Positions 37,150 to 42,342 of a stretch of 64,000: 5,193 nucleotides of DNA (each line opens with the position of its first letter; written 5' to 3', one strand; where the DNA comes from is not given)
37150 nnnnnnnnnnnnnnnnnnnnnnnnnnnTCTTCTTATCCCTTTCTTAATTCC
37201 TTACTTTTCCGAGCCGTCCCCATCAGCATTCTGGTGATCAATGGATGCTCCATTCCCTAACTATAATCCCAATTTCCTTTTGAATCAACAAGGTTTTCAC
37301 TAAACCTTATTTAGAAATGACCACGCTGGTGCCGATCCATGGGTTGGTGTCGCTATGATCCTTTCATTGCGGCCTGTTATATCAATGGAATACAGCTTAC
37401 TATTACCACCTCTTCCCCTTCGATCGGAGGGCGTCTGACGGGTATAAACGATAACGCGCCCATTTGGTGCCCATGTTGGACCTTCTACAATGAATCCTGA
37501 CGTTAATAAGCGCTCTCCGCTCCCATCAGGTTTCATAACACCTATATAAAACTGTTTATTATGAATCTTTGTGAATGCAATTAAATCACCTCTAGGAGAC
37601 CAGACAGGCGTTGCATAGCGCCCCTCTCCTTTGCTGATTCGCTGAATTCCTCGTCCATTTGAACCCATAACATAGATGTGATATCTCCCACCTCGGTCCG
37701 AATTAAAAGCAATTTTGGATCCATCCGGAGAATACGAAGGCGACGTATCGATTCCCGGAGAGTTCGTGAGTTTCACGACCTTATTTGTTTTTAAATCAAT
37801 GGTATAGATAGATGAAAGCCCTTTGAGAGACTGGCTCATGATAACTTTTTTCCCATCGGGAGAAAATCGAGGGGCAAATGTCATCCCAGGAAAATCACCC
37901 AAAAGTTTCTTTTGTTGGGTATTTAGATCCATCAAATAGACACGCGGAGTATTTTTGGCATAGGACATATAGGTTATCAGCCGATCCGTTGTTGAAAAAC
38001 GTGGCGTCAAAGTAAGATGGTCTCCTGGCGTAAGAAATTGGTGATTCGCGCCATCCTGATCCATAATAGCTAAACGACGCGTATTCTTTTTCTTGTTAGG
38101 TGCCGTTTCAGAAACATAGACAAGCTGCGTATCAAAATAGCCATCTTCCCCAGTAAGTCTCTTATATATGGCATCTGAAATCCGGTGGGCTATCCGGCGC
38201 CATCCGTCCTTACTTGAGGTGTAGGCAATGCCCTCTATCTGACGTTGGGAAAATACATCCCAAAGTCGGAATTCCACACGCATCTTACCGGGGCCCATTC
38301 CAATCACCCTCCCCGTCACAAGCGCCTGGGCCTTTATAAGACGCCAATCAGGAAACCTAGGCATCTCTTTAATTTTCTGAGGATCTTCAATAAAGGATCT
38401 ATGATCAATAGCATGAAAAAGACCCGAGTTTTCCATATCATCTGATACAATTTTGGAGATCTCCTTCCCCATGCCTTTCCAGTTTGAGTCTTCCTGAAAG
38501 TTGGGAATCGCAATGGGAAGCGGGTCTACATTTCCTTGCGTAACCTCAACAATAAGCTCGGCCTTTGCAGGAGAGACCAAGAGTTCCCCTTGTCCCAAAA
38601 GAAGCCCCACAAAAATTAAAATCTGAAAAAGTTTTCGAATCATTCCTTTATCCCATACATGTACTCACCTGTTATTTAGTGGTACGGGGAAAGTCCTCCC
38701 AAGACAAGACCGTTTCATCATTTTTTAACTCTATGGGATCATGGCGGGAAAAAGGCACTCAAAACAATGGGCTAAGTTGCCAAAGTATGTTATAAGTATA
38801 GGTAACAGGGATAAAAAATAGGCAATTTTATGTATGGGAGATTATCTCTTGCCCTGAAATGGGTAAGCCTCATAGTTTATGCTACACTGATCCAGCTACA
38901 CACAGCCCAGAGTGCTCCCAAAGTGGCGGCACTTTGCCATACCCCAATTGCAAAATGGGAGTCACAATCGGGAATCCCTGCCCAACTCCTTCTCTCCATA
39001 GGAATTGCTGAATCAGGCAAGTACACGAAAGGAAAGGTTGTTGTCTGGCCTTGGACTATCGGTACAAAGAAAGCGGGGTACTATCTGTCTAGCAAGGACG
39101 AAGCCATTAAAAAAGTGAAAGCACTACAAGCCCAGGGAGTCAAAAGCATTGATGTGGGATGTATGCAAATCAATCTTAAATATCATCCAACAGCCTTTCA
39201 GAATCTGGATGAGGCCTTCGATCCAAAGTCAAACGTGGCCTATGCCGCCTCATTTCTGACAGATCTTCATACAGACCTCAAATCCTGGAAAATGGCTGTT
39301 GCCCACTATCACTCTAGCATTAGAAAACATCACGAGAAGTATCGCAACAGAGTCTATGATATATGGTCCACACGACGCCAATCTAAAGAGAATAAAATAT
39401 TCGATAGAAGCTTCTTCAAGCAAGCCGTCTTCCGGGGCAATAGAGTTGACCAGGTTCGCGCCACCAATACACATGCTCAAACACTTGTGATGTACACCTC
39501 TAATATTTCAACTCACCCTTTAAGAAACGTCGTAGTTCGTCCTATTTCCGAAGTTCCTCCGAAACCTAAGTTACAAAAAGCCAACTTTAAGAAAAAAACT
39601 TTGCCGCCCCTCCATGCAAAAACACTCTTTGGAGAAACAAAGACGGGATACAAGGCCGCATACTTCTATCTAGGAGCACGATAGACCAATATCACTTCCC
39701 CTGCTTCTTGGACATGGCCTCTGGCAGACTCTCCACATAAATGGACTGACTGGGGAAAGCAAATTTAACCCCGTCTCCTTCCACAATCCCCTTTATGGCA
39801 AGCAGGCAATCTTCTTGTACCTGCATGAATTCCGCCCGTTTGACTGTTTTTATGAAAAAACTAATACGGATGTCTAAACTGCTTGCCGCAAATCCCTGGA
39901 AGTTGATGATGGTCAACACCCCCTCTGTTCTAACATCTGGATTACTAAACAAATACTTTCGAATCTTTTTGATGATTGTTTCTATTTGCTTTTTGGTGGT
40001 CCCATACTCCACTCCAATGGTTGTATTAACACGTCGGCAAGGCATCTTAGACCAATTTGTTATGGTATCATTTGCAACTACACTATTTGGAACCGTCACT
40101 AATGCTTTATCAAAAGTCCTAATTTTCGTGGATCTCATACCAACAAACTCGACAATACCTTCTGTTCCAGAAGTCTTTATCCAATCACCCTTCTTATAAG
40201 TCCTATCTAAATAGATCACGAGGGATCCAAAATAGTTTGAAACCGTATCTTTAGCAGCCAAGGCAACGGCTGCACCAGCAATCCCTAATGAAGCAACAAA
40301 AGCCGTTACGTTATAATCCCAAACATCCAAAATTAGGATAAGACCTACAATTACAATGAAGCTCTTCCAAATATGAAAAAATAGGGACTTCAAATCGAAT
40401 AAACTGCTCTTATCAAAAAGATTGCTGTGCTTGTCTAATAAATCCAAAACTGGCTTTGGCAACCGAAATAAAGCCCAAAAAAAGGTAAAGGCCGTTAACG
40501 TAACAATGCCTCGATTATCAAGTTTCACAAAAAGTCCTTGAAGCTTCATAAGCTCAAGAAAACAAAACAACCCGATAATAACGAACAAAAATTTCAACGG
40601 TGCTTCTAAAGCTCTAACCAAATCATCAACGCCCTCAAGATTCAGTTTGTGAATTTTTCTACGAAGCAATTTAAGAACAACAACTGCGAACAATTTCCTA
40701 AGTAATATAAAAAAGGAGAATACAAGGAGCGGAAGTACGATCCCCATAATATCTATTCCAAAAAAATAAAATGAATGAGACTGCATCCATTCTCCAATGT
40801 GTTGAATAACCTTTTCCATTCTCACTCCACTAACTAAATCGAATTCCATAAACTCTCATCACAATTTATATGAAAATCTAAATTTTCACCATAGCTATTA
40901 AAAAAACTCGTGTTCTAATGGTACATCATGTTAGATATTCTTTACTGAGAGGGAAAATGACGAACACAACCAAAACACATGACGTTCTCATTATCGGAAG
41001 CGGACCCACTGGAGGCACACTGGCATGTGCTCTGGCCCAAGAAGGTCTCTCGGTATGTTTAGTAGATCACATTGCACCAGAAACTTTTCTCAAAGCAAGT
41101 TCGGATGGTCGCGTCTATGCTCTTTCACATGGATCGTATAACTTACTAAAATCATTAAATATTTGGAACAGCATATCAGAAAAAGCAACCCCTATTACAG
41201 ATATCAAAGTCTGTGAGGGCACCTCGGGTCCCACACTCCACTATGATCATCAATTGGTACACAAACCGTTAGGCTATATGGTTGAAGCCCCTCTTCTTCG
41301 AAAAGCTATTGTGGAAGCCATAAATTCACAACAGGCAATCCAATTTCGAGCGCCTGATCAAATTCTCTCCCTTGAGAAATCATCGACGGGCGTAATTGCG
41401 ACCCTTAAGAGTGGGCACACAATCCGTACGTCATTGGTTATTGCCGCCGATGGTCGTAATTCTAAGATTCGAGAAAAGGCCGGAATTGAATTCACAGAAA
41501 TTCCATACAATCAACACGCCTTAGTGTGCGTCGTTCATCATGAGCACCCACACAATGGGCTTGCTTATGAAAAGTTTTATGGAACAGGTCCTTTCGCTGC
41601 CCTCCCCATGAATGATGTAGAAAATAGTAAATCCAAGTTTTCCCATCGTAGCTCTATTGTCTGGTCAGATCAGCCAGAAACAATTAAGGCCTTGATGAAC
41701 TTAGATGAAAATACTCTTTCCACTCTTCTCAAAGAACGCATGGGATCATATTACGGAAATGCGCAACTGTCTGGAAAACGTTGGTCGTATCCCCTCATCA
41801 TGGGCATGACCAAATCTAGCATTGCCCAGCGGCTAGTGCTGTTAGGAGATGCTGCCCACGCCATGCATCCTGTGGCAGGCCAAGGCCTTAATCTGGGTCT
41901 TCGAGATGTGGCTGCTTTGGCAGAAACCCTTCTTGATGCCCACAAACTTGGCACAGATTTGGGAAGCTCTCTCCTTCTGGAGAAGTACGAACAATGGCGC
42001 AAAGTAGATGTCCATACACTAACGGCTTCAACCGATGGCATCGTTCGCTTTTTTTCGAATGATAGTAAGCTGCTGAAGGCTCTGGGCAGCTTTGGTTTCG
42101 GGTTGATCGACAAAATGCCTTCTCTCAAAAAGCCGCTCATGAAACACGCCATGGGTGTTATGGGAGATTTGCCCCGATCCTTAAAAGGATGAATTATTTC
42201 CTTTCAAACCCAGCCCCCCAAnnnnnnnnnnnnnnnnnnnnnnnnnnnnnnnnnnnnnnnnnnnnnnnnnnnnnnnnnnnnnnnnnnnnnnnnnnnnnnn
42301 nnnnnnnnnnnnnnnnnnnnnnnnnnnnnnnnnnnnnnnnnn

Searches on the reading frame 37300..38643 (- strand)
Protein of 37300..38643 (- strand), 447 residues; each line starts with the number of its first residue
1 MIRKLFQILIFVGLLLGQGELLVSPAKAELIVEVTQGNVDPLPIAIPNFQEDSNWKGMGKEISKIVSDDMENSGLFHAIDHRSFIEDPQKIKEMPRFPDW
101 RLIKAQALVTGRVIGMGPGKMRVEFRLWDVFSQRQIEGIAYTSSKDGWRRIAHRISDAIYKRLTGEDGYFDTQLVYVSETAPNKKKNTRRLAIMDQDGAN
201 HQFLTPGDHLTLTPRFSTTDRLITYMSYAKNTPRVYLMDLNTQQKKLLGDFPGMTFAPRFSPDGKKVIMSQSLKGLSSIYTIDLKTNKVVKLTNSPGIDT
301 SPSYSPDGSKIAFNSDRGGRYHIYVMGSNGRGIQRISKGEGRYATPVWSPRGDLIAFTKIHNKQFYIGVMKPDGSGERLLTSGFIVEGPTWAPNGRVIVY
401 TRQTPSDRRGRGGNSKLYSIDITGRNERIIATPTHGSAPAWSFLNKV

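Call 23: search_protein_families(library=pfam, proteins=[window:37300-38643:-], max_evalue=0.001)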
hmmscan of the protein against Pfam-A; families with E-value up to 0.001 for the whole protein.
window:37300-38643:- (447 aa): 4 families
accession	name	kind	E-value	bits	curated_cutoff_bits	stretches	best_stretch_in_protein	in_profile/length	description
PF04052.18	TolB_N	-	2.1e-31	108.6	22.4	1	32-136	3-106/106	TolB amino-terminal domain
PF07676.18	PD40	-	2.9e-29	100.8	20.9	2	290-325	2-38/38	WD40-like Beta Propeller Repeat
PF00930.27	DPPIV_N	-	1.7e-10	40.6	22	0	185-270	256-346/354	Dipeptidyl peptidase IV (DPP IV) N-terminal region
PF25174.1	Beta-prop_THOC3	-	0.0005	19.6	305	0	260-361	54-150/272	THOC3 beta-propeller domain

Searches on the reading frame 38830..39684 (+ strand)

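Call 23: search_protein_families(library=pfam, proteins=[window:38830-39684:+], max_evalue=0.001)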
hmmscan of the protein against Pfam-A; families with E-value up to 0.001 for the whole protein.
window:38830-39684:+ (284 aa): 1 family
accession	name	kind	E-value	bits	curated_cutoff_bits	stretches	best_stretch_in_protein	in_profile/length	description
PF01464.25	SLT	-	1.1e-07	31.8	21.3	1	40-172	3-106/117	Transglycosylase SLT domain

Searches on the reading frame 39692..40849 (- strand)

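Call 23: search_protein_families(library=pfam, proteins=[window:39692-40849:-], max_evalue=0.001)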
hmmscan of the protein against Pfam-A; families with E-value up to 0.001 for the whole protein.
window:39692-40849:- (385 aa): 4 families
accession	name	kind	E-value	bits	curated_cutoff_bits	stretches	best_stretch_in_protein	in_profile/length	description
PF00924.24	MS_channel_2nd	-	2.7e-22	79.1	20.2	1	201-268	1-68/68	Mechanosensitive ion channel, beta-domain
PF21082.3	MS_channel_3rd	-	1e-09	39.1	21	1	274-362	1-87/88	Mechanosensitive ion channel MscS, C-terminal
PF21088.3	MS_channel_1st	-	3.9e-09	36.7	23.1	1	165-200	7-42/42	Mechanosensitive ion channel, transmembrane helices 2/3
PF24956.1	Msl2-3_C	-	2.6e-05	24.8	29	1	273-352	2-82/87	Mechanosensitive ion channel protein 2/3 C-terminal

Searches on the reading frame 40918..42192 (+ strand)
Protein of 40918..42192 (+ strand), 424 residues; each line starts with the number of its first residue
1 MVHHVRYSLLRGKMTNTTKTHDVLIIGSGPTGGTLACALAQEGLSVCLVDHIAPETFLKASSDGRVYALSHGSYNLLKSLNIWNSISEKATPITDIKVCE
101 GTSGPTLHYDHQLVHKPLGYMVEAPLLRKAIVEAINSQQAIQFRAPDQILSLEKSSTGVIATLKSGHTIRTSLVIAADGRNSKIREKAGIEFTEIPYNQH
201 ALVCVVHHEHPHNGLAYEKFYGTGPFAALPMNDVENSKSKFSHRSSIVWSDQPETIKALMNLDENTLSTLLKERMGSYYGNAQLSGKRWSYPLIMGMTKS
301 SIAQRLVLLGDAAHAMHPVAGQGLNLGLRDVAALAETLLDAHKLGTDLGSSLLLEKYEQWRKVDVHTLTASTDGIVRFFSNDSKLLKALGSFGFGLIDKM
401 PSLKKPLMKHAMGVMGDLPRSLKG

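Call 23: search_protein_families(library=pfam, proteins=[window:40918-42192:+], max_evalue=0.001)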
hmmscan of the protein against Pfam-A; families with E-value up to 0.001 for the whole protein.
window:40918-42192:+ (424 aa): 6 families
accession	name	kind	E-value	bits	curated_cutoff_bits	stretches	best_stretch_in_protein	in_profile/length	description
PF01494.25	FAD_binding_3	-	2.1e-33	116.4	22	1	22-363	3-340/349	FAD binding domain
PF05834.18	Lycopene_cycl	-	7.3e-07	29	23.4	0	22-51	1-32/380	Lycopene cyclase protein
PF08491.16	SE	-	2.3e-06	27.4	20.1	1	303-391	129-217/276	Squalene epoxidase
PF07992.20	Pyr_redox_2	-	5.4e-06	26.5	26.1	0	21-53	1-31/291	Pyridine nucleotide-disulphide oxidoreductase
PF00890.30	FAD_binding_2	-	6.1e-06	26.1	20.4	1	22-68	1-47/414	FAD binding domain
PF01266.30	DAO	-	2.6e-05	24.4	27.9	0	22-50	1-29/353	FAD dependent oxidoreductase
